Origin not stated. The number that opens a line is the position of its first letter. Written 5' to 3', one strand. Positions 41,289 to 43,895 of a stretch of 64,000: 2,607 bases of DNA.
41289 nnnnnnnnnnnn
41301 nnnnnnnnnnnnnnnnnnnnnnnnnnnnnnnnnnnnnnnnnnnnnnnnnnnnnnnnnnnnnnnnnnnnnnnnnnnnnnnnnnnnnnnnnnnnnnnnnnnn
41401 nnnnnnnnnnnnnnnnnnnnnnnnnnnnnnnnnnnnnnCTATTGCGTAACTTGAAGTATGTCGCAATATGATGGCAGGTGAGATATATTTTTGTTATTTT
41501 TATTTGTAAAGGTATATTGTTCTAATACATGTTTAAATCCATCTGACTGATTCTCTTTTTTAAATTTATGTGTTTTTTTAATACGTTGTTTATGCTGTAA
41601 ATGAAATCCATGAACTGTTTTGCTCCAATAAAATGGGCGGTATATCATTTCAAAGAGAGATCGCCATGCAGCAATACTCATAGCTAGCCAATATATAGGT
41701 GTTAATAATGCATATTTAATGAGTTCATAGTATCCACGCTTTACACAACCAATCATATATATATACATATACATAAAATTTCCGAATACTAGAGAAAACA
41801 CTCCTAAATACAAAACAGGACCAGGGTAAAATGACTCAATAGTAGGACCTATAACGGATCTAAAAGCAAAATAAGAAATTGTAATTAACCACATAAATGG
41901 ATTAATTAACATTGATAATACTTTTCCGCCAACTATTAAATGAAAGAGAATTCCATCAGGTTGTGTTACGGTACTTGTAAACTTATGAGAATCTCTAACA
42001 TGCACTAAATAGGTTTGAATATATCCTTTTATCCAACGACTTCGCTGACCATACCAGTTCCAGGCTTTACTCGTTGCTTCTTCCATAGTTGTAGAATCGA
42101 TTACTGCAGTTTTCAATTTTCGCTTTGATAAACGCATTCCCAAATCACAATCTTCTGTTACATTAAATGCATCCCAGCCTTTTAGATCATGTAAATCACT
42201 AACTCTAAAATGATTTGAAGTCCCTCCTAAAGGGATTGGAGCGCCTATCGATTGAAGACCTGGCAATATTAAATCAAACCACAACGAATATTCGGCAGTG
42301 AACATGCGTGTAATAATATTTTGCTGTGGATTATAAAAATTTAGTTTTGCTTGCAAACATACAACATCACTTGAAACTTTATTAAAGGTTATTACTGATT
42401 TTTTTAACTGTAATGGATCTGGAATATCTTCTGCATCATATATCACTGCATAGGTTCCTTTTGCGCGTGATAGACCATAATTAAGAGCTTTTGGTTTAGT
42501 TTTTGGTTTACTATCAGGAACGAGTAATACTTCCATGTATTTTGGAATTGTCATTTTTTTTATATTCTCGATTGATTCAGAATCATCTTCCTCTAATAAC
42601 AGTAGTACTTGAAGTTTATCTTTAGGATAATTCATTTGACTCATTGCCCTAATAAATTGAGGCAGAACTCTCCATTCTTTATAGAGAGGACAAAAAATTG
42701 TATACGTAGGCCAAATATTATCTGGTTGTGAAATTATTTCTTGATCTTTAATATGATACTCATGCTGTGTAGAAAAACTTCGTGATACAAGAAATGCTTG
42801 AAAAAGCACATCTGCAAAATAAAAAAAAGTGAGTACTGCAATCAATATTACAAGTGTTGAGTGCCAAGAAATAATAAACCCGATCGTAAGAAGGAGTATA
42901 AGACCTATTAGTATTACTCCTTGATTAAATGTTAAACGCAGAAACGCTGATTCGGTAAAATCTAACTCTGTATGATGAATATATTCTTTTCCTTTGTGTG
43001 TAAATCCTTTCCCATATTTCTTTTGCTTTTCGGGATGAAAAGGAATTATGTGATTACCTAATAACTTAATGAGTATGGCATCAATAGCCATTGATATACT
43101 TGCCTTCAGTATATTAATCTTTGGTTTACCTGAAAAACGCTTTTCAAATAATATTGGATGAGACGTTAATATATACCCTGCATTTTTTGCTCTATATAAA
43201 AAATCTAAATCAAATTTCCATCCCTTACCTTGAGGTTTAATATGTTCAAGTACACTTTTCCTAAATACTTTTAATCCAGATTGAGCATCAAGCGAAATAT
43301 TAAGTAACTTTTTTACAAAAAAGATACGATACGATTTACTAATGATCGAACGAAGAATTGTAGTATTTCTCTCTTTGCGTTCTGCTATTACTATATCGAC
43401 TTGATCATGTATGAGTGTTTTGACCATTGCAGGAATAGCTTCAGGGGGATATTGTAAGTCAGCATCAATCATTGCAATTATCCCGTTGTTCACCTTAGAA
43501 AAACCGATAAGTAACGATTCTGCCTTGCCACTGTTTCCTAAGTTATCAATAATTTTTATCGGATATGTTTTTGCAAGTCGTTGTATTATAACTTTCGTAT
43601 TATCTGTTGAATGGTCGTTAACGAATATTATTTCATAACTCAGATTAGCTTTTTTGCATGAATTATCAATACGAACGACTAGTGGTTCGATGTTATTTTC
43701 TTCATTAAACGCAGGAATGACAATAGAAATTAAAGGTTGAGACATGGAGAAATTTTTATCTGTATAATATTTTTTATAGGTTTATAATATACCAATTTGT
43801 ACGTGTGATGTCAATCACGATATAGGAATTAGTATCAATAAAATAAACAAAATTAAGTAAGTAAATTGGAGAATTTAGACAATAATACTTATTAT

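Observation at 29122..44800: Compositionally distinct sub-island of glycan-modifying genes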

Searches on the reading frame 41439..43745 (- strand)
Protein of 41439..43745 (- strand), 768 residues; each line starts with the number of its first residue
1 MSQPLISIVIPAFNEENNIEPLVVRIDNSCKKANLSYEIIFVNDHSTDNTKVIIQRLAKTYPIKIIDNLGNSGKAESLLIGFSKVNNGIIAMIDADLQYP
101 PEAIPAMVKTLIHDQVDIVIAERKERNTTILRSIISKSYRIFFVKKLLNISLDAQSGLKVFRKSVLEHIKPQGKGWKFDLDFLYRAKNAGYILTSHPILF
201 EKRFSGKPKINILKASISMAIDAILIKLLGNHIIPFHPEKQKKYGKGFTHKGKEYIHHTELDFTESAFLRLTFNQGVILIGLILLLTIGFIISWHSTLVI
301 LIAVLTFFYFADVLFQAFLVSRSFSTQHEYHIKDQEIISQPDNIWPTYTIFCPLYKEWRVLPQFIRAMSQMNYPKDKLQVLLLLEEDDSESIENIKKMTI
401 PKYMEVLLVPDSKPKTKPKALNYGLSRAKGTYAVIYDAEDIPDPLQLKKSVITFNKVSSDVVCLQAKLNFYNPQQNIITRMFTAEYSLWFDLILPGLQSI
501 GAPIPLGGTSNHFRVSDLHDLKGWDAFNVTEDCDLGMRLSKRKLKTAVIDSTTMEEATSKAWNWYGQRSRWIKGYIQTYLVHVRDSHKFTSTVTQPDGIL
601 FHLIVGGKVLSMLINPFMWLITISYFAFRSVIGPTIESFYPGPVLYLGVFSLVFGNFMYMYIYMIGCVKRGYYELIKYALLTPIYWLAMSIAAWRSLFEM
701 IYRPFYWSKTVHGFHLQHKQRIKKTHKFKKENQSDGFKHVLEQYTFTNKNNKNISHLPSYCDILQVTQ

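Call 5: search_protein_families(library=pfam, proteins=[window:41439-43745:-], max_evalue=0.001)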
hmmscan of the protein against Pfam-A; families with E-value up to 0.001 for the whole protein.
window:41439-43745:- (768 aa): 4 families
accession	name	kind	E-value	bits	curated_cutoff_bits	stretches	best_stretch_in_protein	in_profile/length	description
PF00535.33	Glycos_transf_2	-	2.5e-38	132.1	23.3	2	7-168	1-166/168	Glycosyl transferase family 2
PF13641.12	Glyco_tranf_2_3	-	5e-32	112.2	27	2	346-574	1-230/230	Glycosyltransferase like family 2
PF13632.12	Glyco_trans_2_3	-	5e-19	69.3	27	1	434-628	3-194/198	Glycosyl transferase family group 2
PF13506.12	Glyco_transf_21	-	7.7e-07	29.2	21.7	0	406-571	5-172/174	Glycosyl transferase family 21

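Call 29: find_homologous_proteins(query=window:41439-43745:-, max_evalue=1e-10)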
Query window:41439-43745:- (768 aa): 3834 proteins with E <= 1e-10 among 8000 candidates; the best 120 are listed.
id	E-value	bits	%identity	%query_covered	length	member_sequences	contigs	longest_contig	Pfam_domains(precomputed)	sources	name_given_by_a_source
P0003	0.0e+0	1751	99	100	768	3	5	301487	PF13632.13,PF13506.14,PF13641.13,PF00535.33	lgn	-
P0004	0.0e+0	1099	63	99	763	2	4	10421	PF13632.13,PF10111.15,PF13641.13,PF00535.33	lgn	-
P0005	0.0e+0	1078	61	100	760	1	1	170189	PF13632.13,PF10111.15,PF13506.14,PF13641.13,PF00535.33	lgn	-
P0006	0.0e+0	1034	59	100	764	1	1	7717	PF13632.13,PF10111.15,PF13506.14,PF13641.13,PF00535.33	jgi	jgi:glycosyltransferase XagB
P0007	4.4e-298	1009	59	99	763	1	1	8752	PF13632.13,PF10111.15,PF13506.14,PF13641.13,PF00535.33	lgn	-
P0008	5.8e-296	1002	59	99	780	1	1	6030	PF13632.13,PF10111.15,PF13506.14,PF13641.13,PF00535.33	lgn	-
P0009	3.0e-289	979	58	96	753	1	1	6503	PF13632.13,PF10111.15,PF13641.13,PF00535.33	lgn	-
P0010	2.7e-285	966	58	94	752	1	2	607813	PF13632.13,PF10111.15,PF13506.14,PF13641.13,PF00535.33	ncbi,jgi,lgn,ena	-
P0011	1.7e-284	964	56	99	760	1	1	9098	PF13632.13,PF10111.15,PF13506.14,PF13641.13,PF00535.33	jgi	jgi:glycosyltransferase XagB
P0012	1.8e-284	964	57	93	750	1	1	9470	PF13632.13,PF10111.15,PF13506.14,PF13641.13,PF00535.33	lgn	-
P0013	6.6e-284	962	58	94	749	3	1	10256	PF13632.13,PF13506.14,PF13641.13,PF00535.33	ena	-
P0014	1.1e-283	961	57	95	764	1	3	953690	PF13632.13,PF10111.15,PF13506.14,PF13641.13,PF00535.33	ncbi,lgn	-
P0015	5.4e-282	955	58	94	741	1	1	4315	PF13632.13,PF10111.15,PF13506.14,PF13641.13,PF00535.33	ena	-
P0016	1.3e-281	954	58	94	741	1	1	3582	PF13632.13,PF10111.15,PF13506.14,PF13641.13,PF00535.33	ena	-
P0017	3.0e-281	953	53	95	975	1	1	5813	PF13632.13,PF10111.15,PF13506.14,PF13641.13,PF00535.33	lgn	-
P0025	1.3e-276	938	56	95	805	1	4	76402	PF13632.13,PF10111.15,PF13506.14,PF13641.13,PF00535.33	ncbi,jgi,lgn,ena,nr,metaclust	ncbi:MAG: hypothetical protein A2857_06675 [Candidatus Levybacteria bacterium RIFCSPHIGHO2_01_FULL_3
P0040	1.4e-273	928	55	93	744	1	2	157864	PF13632.13,PF10111.15,PF13506.14,PF13641.13,PF00535.33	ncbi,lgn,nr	ncbi:MAG TPA: glycosyltransferase [Candidatus Saccharimonadales bacterium]|nr:glycosyltransferase [C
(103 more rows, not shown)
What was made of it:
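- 41439..43745 (-): C10, first gene of the operon: 768-aa dual GT2. The N-terminal domain resembles polyprenyl-phosphate-sugar synthases (DPMS/ArnC/GtrB-like, DAD94). TM helices follow. The C-terminal domain resembles processive synthases (TED530, QRSRW567, C-terminal TM helices). More than 3800 homologs, with the best 120 at 52-63% identity and those carrying source names labelled Patescibacteria lineages apart from one Methylomirabilota label (call 29).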

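Call 30: find_encoding_contigs(protein=P0005, flank=10000, max_places=2)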
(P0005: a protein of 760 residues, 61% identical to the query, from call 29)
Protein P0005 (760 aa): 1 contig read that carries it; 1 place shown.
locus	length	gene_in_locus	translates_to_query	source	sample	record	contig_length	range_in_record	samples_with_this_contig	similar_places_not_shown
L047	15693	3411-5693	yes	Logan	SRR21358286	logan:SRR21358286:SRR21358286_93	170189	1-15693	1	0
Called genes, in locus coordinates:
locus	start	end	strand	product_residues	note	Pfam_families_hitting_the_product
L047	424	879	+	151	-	PF02367:TsaE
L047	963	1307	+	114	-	PF00814:TsaD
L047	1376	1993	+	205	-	-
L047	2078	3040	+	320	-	-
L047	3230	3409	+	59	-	PF12728:HTH_17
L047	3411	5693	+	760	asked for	PF00535:Glycos_transf_2, PF10111:Glyco_tranf_2_2 (weak), PF13506:Glyco_transf_21 (faint), PF13641:Glyco_tranf_2_3 (weak), PF00535:Glycos_transf_2 (weak), PF13641:Glyco_tranf_2_3, PF13632:Glyco_trans_2_3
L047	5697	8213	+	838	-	PF13439:Glyco_transf_4, PF13579:Glyco_trans_4_4, PF20706:GT4-conflict, PF00534:Glycos_transf_1, PF13692:Glyco_trans_1_4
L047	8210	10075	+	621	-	PF01636:APH (weak), PF03109:ABC1 (faint)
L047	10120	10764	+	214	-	PF13489:Methyltransf_23, PF08241:Methyltransf_11, PF08242:Methyltransf_12 (weak), PF13649:Methyltransf_25 (weak), PF13847:Methyltransf_31 (weak)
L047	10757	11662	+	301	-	PF00535:Glycos_transf_2, PF13641:Glyco_tranf_2_3, PF13632:Glyco_trans_2_3 (weak)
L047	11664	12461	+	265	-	PF01522:Polysacc_deac_1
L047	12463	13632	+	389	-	PF13439:Glyco_transf_4, PF13579:Glyco_trans_4_4, PF00534:Glycos_transf_1, PF13692:Glyco_trans_1_4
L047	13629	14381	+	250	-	PF05175:MTS, PF13489:Methyltransf_23, PF01209:Ubie_methyltran, PF07021:MetW, PF13847:Methyltransf_31, PF08241:Methyltransf_11, PF08242:Methyltransf_12, PF13649:Methyltransf_25, +2 more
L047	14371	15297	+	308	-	PF00535:Glycos_transf_2, PF13641:Glyco_tranf_2_3, PF13632:Glyco_trans_2_3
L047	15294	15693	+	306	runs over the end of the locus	PF00535:Glycos_transf_2, PF13641:Glyco_tranf_2_3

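Call 31: find_encoding_contigs(protein=P0004, flank=10000, max_places=3)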
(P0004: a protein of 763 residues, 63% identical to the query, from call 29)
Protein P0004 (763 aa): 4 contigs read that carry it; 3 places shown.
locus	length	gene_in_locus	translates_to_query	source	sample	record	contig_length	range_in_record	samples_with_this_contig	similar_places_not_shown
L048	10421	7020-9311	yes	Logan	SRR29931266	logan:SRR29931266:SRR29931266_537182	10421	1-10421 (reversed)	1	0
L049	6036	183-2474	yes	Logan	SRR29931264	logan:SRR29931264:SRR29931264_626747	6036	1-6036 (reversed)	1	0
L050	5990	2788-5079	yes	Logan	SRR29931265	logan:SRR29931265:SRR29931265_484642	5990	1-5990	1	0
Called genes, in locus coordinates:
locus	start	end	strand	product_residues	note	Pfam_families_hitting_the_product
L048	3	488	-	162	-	?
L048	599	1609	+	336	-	PF03462:PCRF, PF00472:RF-1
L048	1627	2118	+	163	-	-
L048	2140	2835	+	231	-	PF00005:ABC_tran, PF13304:AAA_21 (faint)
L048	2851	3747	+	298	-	PF18075:FtsX_ECD, PF02687:FtsX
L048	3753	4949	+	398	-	PF13529:Peptidase_C39_2 (faint)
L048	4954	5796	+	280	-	-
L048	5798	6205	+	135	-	PF04892:VanZ-LLP1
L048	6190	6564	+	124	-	PF02367:TsaE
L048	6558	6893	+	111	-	PF00814:TsaD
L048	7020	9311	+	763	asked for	PF00535:Glycos_transf_2, PF10111:Glyco_tranf_2_2 (faint), PF13641:Glyco_tranf_2_3, PF00535:Glycos_transf_2, PF13641:Glyco_tranf_2_3, PF13632:Glyco_trans_2_3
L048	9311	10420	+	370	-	?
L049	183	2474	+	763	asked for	PF00535:Glycos_transf_2, PF10111:Glyco_tranf_2_2 (faint), PF13641:Glyco_tranf_2_3, PF00535:Glycos_transf_2, PF13641:Glyco_tranf_2_3, PF13632:Glyco_trans_2_3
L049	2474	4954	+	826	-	PF13439:Glyco_transf_4, PF13579:Glyco_trans_4_4 (weak), PF20706:GT4-conflict, PF00534:Glycos_transf_1, PF13692:Glyco_trans_1_4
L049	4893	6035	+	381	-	?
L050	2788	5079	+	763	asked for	PF00535:Glycos_transf_2, PF10111:Glyco_tranf_2_2 (faint), PF13641:Glyco_tranf_2_3, PF00535:Glycos_transf_2, PF13641:Glyco_tranf_2_3, PF13632:Glyco_trans_2_3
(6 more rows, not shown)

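Call 32: find_encoding_contigs(protein=P0025, flank=10000, max_places=2)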
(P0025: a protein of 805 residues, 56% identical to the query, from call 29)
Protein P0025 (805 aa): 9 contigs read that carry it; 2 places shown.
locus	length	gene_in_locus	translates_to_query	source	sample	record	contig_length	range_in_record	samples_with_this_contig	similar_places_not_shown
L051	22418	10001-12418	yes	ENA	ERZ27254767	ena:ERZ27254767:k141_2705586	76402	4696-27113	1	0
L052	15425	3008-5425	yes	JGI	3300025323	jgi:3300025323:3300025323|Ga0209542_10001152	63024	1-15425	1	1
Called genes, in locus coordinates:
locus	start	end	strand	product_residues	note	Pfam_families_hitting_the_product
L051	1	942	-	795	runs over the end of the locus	PF00479:G6PD_N, PF02781:G6PD_C, PF02826:2-Hacid_dh_C, PF03446:NAD_binding_2, PF00393:6PGD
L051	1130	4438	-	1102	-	PF13360:PQQ_2, PF13620:CarboxypepD_reg (weak), PF13715:CarbopepD_reg_2 (weak)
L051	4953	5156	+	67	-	-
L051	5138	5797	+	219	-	PF08843:AbiEii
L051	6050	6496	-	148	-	-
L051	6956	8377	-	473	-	-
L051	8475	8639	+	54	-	-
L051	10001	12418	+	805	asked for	PF13506:Glyco_transf_21 (faint), PF00535:Glycos_transf_2, PF10111:Glyco_tranf_2_2 (weak), PF13641:Glyco_tranf_2_3 (weak), PF00535:Glycos_transf_2, PF13641:Glyco_tranf_2_3, PF13632:Glyco_trans_2_3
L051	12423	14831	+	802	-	PF01943:Polysacc_synt (weak), PF13440:Polysacc_synt_3, PF13439:Glyco_transf_4, PF13579:Glyco_trans_4_4, PF20706:GT4-conflict, PF00534:Glycos_transf_1, PF13692:Glyco_trans_1_4, PF13524:Glyco_trans_1_2 (weak)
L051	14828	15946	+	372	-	PF20706:GT4-conflict, PF00534:Glycos_transf_1, PF13692:Glyco_trans_1_4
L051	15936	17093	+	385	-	PF01041:DegT_DnrJ_EryC1, PF01276:OKR_DC_1 (weak), PF00155:Aminotran_1_2 (weak), PF00266:Aminotran_5, PF01053:Cys_Met_Meta_PP (weak)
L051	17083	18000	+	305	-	PF00535:Glycos_transf_2, PF13641:Glyco_tranf_2_3, PF13632:Glyco_trans_2_3 (weak)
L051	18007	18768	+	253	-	PF00106:adh_short, PF08659:KR (weak), PF13561:adh_short_C2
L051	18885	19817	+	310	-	PF00535:Glycos_transf_2, PF13641:Glyco_tranf_2_3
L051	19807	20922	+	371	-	PF13439:Glyco_transf_4, PF20706:GT4-conflict, PF00534:Glycos_transf_1, PF13692:Glyco_trans_1_4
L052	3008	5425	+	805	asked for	PF13506:Glyco_transf_21 (faint), PF00535:Glycos_transf_2, PF10111:Glyco_tranf_2_2 (weak), PF13641:Glyco_tranf_2_3 (weak), PF00535:Glycos_transf_2, PF13641:Glyco_tranf_2_3, PF13632:Glyco_trans_2_3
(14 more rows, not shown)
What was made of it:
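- On Wzx/Wzy-dependent polysaccharide locus: The Levybacteria ortholog hits Polysacc_synt_3 and Polysacc_synt (call 32).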

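Call 39: search_protein_families(library=ncbifam, proteins=[window:41439-43745:-], max_evalue=0.00001)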
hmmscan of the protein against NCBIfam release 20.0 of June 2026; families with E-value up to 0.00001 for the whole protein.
window:41439-43745:- (768 aa): 20 families
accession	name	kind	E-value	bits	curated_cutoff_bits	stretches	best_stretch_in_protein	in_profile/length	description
TIGR03937.1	PgaC_IcaA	equivalog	1.4e-31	109.9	422.3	2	3-127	44-167/407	poly-beta-1,6-N-acetyl-D-glucosamine synthase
NF007986.1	PRK10714.1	equivalog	4.9e-23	81.6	529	1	6-166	8-169/316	undecaprenyl-phosphate 4-deoxy-4-formamido-L-arabinose transferase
NF047588.1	GlcsyltransPgfSStrep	equivalog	5.1e-23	81.8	500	1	6-171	3-169/308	glycosyltransferase PgfS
TIGR03030.1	CelA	equivalog_domain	2.3e-19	68.9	699.1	1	307-581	93-383/714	UDP-forming cellulose synthase catalytic subunit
TIGR03111.1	glyc2_xrt_Gpos1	hypoth_equivalog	1.1e-18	67.2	363.95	2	326-691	33-398/439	TIGR03111 family XrtG-associated glycosyltransferase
NF007482.0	PRK10073.1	equivalog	4.8e-14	52.1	423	1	2-120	4-119/334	glycosyltransferase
TIGR04182.1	glyco_TIGR04182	equivalog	3.2e-13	49.7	325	1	6-217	2-208/293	S-layer glycoprotein N-glycosyltransferase AglJ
TIGR04283.1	glyco_like_mftF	equivalog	5.2e-13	49.1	182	1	6-115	1-101/221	TIGR04283 family arsenosugar biosynthesis glycosyltransferase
NF010496.0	PRK13915.1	equivalog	8.3e-12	44.8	262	1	5-119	32-151/307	glucosyl-3-phosphoglycerate synthase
NF058614.1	PPMAGASynPpgS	equivalog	9.6e-12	44.8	370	1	8-198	4-194/226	polyprenyl-phospho-N-acetylgalactosaminyl synthase PpgS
NF047683.1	TeichurnBiosyTuaG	equivalog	3.3e-11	43.3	400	1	2-111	4-111/252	teichuronic acid biosynthesis protein TuaG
TIGR03965.1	mycofact_glyco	equivalog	1.7e-10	40.4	280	0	4-119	74-187/467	mycofactocin biosynthesis glycosyltransferase MftF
NF053846.1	glyco_with_XrtP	equivalog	2.9e-10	39.4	520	1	501-710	219-435/440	XrtP-associated glycosyltransferase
NF041875.1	EPS_EpsD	equivalog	3.2e-10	39.9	370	1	6-109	1-102/325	exopolysaccharide biosynthesis glycosyltransferase EpsD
TIGR03469.1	HpnB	hypoth_equivalog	3.7e-09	36.1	379.25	1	3-147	43-195/386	hopene-associated glycosyltransferase HpnB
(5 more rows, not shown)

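Call 40: search_solved_structures(query=window:41439-43745:-, max_evalue=0.001)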
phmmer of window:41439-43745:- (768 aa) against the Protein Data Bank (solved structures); distinct sequences matched with E-value up to 0.001: 18.
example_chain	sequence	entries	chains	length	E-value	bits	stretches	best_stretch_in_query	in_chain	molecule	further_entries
5mlz_A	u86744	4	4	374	1.6e-24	89.1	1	5-210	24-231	Dolichol monophosphate mannose synthase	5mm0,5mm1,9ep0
9bhc_C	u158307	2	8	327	9.6e-17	63.4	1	6-166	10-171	Undecaprenyl-phosphate 4-deoxy-4-formamido-L-arabinose transferase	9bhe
8vxh_A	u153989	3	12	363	1.2e-16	63.1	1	6-166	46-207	Undecaprenyl-phosphate 4-deoxy-4-formamido-L-arabinose transferase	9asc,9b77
9hwj_A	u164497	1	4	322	1.2e-16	63.1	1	6-143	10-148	Undecaprenyl-phosphate 4-deoxy-4-formamido-L-arabinose transferase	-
5ekp_C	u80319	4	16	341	1.3e-16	63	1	6-224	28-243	Uncharacterized glycosyltransferase sll0501 | Glycosyltransferase sll0501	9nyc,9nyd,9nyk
9nye_A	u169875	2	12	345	1.3e-16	62.9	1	6-224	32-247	Glycosyltransferase sll0501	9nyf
5eke_A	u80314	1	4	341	1.4e-16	62.9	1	6-224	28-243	Uncharacterized glycosyltransferase sll0501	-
6p61_A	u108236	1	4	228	6.1e-09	37.6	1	3-109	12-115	Glycosyltransferase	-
5hea_A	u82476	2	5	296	5.1e-06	27.9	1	4-128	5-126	Putative glycosyltransferase (GalT1)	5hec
6yv7_B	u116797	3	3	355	4.3e-05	24.9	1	3-120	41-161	Glycosyl transferase, family 2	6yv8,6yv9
6yv7_A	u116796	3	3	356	4.3e-05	24.9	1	3-120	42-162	Glycosyl transferase, family 2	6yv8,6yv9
5ej1_A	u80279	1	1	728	8.3e-05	23.9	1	417-581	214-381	Putative cellulose synthase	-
4hg6_A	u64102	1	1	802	0.0001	23.6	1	417-581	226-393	Cellulose Synthase Subunit A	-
4p00_A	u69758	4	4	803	0.0001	23.6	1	417-581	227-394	Cellulose Synthase A subunit | Cellulose Synthase subunit A | Putative cellulose synthase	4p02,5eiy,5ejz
2z87_A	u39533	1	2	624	0.00011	23.5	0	4-139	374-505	Chondroitin synthase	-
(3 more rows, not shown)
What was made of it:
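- On Synthase-dependent (BcsA/PgaC-type) polysaccharide system: There is a weak match to BcsA structures (E=1e-4, call 40).
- On Gtr-type three-component glycosylation: C10 residues 5-224 match 5mlz DPMS (E=1.6e-24), ArnC (about 1e-16) and GtrB sll0501 (1.3e-16) (call 40).
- Closest known: Three-component Gtr-type / CsbB-GtcA-YfhO-type extracytoplasmic glycosylation. Same: The C10 N-domain matches GtrB (sll0501), ArnC and DPMS structures (call 40).
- The C10 N-domain matches DPMS, ArnC and GtrB structures at E=1e-24 to 1e-17 (call 40).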
